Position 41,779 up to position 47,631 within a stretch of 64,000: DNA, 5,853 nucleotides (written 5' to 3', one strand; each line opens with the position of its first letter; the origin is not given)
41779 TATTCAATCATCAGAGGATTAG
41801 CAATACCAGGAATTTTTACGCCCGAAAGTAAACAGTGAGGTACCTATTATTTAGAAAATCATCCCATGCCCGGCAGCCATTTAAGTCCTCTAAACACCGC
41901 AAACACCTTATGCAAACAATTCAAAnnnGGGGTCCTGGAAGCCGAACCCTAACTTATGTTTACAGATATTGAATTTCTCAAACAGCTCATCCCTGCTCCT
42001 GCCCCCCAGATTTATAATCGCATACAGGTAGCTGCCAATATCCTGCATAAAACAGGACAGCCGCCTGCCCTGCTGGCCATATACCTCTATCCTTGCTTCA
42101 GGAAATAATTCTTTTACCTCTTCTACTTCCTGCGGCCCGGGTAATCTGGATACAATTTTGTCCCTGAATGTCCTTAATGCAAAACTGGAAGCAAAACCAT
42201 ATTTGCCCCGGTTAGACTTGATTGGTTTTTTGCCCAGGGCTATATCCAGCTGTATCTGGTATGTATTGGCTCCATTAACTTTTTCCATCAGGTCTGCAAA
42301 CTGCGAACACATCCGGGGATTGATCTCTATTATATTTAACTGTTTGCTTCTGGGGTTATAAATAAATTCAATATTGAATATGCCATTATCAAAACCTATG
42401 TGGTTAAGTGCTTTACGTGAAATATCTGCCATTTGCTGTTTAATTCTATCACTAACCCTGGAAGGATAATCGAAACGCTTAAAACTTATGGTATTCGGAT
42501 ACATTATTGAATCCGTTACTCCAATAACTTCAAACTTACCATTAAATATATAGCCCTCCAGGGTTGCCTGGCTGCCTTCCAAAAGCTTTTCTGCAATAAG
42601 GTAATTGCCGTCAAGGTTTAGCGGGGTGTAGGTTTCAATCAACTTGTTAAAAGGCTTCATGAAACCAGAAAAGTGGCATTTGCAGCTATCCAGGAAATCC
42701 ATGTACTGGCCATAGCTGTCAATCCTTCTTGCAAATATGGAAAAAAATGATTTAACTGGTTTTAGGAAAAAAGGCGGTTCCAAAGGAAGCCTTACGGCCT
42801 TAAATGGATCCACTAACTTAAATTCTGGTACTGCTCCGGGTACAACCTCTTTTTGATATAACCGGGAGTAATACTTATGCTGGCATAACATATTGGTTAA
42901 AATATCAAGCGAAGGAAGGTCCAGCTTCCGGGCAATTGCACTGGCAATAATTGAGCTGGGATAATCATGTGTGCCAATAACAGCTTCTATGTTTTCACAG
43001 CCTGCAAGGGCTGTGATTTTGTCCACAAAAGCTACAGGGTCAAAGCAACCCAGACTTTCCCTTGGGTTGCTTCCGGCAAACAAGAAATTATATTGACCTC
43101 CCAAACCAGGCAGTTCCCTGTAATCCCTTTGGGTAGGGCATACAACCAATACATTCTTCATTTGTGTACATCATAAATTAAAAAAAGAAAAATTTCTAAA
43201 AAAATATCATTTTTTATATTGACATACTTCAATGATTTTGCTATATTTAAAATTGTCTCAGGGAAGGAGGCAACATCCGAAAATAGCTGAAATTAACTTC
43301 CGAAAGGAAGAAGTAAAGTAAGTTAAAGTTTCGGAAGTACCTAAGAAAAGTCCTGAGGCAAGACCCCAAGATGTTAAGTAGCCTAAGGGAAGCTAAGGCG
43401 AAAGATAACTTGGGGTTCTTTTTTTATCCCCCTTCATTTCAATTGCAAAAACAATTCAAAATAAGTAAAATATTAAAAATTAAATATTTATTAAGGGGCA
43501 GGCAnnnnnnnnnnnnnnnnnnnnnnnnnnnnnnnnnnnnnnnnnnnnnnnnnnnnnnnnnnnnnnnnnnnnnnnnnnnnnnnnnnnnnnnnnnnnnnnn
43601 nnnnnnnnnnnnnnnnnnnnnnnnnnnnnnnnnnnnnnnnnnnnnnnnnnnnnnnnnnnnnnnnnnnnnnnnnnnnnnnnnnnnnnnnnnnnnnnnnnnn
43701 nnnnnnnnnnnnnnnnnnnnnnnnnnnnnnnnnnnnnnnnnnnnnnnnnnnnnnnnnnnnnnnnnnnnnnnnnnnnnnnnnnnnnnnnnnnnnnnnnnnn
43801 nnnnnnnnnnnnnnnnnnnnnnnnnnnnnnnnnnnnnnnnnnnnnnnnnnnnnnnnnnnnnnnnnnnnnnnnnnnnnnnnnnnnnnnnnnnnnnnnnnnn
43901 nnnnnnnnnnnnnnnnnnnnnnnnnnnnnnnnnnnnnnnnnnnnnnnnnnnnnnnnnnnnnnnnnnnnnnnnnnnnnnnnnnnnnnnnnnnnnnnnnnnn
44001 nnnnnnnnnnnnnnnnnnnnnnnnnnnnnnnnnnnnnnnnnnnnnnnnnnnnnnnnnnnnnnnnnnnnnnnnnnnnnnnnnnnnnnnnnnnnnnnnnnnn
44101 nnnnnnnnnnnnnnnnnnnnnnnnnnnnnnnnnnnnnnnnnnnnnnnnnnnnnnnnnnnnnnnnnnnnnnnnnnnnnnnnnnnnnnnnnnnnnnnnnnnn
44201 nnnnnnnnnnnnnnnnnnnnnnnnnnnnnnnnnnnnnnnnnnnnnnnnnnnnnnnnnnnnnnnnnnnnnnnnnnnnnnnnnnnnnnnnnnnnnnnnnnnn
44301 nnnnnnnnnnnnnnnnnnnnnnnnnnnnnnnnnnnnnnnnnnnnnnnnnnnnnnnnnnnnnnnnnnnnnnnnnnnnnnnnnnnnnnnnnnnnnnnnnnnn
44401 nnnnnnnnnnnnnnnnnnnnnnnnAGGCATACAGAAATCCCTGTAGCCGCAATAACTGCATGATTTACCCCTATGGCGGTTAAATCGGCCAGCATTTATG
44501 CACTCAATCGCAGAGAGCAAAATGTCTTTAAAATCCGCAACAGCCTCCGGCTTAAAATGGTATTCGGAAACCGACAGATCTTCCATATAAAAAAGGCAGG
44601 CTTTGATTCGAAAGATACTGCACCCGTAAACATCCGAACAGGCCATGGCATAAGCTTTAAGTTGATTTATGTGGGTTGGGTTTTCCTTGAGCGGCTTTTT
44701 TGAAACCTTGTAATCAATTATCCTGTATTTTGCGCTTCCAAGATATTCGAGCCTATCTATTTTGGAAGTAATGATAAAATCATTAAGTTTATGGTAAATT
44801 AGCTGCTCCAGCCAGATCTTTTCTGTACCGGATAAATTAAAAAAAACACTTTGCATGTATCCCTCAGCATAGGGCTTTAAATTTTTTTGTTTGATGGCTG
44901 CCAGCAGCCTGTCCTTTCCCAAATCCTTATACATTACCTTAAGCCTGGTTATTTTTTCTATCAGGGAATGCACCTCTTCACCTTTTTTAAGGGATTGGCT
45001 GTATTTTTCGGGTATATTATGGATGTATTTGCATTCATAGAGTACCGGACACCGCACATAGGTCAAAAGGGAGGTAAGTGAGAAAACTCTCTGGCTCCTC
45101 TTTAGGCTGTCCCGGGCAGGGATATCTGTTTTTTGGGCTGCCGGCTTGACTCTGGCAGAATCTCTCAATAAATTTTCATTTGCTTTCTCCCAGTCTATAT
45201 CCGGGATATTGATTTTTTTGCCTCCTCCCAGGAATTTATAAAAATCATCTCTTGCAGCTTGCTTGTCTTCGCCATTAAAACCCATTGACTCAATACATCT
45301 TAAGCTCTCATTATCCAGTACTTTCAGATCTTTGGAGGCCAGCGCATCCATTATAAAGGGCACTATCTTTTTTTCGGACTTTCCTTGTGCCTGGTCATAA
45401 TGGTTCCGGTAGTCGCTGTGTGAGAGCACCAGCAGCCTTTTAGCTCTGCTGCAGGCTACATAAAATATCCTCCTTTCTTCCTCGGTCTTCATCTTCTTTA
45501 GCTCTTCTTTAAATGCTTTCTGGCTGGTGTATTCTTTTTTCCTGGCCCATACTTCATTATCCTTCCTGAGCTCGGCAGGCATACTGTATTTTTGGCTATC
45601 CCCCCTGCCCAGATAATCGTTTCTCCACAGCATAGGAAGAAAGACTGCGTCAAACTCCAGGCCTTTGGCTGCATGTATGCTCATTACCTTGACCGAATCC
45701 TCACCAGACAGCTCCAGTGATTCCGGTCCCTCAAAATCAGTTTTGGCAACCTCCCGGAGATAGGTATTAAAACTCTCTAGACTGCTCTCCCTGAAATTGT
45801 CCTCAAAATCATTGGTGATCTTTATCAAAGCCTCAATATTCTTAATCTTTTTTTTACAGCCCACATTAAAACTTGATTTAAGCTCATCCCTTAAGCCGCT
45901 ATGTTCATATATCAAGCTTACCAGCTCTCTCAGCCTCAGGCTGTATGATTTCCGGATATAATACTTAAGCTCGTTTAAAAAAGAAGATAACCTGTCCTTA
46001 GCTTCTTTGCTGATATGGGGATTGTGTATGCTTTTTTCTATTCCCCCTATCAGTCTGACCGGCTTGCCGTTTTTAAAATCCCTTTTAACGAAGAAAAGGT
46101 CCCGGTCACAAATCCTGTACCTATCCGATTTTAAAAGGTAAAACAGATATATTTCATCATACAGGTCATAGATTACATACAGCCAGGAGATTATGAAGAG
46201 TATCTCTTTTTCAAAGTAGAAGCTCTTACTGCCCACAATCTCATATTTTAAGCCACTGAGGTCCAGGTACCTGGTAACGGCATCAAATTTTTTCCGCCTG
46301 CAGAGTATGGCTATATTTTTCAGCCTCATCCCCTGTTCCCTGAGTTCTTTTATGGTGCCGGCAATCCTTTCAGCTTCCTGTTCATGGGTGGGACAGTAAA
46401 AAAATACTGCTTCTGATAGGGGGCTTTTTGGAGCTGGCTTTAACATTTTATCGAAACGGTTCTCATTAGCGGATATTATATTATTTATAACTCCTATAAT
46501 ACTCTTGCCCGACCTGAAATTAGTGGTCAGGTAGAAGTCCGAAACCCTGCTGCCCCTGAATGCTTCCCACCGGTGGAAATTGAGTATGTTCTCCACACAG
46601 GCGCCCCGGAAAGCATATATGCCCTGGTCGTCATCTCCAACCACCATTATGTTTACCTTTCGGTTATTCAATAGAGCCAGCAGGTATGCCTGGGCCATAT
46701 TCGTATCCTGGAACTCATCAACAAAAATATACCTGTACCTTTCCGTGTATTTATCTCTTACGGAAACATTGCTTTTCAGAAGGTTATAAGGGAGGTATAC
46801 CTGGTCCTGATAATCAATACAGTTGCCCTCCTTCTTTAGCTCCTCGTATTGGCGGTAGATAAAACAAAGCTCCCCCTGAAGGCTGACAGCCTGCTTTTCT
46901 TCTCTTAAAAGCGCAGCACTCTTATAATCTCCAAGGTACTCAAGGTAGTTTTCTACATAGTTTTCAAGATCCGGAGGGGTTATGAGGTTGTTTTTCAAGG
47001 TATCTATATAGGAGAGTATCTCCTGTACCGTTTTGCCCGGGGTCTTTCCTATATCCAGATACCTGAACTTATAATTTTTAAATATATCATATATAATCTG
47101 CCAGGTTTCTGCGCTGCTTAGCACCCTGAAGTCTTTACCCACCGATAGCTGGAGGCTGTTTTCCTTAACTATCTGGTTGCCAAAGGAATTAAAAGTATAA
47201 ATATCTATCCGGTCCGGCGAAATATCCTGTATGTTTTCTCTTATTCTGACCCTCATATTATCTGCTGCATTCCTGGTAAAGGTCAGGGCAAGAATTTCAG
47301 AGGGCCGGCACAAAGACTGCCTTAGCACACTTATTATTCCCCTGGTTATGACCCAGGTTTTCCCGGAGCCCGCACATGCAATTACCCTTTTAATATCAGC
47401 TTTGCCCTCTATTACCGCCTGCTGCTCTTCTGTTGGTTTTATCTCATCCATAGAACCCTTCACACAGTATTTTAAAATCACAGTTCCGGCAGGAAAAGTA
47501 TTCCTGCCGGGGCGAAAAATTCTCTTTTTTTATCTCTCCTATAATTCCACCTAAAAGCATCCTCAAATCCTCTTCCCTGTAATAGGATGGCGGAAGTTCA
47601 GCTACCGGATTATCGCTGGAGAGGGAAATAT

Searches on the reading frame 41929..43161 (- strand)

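Call 64: search_protein_families(library=pfam, proteins=[window:41929-43161:-], max_evalue=0.00001)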
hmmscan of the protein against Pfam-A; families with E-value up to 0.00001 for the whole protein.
window:41929-43161:- (411 aa): 2 families
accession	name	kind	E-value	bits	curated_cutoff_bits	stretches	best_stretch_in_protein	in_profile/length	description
PF13535.11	ATP-grasp_4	-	9.9e-10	38.7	27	1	129-285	3-153/160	ATP-grasp domain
PF02786.22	CPSase_L_D2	-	2e-07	31.2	19.8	1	236-312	133-207/211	Carbamoyl-phosphate synthase L chain, ATP binding domain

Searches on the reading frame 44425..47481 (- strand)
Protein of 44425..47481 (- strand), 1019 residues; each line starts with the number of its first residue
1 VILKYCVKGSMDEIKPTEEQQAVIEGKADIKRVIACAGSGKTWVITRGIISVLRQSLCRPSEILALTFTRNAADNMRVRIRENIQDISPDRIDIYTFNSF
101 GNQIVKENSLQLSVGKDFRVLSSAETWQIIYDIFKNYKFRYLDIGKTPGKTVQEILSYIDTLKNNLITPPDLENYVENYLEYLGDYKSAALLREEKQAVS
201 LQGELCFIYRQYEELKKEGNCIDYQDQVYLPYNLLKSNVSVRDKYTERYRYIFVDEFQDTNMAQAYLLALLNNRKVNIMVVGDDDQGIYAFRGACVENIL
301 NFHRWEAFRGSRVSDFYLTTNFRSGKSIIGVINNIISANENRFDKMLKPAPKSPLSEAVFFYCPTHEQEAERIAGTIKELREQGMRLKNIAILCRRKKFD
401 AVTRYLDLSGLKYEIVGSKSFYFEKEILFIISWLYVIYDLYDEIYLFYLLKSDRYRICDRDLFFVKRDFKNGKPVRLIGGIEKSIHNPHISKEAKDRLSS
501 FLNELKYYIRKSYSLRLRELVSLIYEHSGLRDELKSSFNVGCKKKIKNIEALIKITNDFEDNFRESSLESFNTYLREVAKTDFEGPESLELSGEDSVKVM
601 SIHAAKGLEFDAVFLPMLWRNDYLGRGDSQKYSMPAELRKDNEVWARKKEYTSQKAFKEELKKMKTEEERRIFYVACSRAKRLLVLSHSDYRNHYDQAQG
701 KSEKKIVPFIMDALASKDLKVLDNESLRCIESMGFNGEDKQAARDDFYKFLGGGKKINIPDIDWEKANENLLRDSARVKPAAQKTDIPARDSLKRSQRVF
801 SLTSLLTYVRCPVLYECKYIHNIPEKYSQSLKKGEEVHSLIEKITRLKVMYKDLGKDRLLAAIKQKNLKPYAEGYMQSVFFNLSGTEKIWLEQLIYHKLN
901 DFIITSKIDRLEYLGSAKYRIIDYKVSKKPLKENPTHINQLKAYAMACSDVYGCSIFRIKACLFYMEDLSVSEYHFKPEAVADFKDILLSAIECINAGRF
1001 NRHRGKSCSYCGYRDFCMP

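Call 64: search_protein_families(library=pfam, proteins=[window:44425-47481:-], max_evalue=0.00001)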
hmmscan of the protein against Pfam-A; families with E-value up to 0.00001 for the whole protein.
window:44425-47481:- (1019 aa): 5 families
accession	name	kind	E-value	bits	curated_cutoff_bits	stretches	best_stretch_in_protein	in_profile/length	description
PF00580.27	UvrD-helicase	-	2.1e-61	208.4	23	1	18-303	3-267/271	UvrD/REP helicase N-terminal domain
PF13361.12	UvrD_C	-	4.9e-43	148.3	25.6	1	317-689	2-348/350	UvrD-like helicase C-terminal domain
PF12705.13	PDDEXK_1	-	6.2e-21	75.9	22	1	800-1017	2-246/247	PD-(D/E)XK nuclease superfamily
PF13245.12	AAA_19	-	2.2e-16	60.7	25.1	1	22-292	4-134/134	AAA domain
PF13538.12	UvrD_C_2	-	9.3e-09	35.5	27.4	0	599-620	4-27/52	UvrD-like helicase C-terminal domain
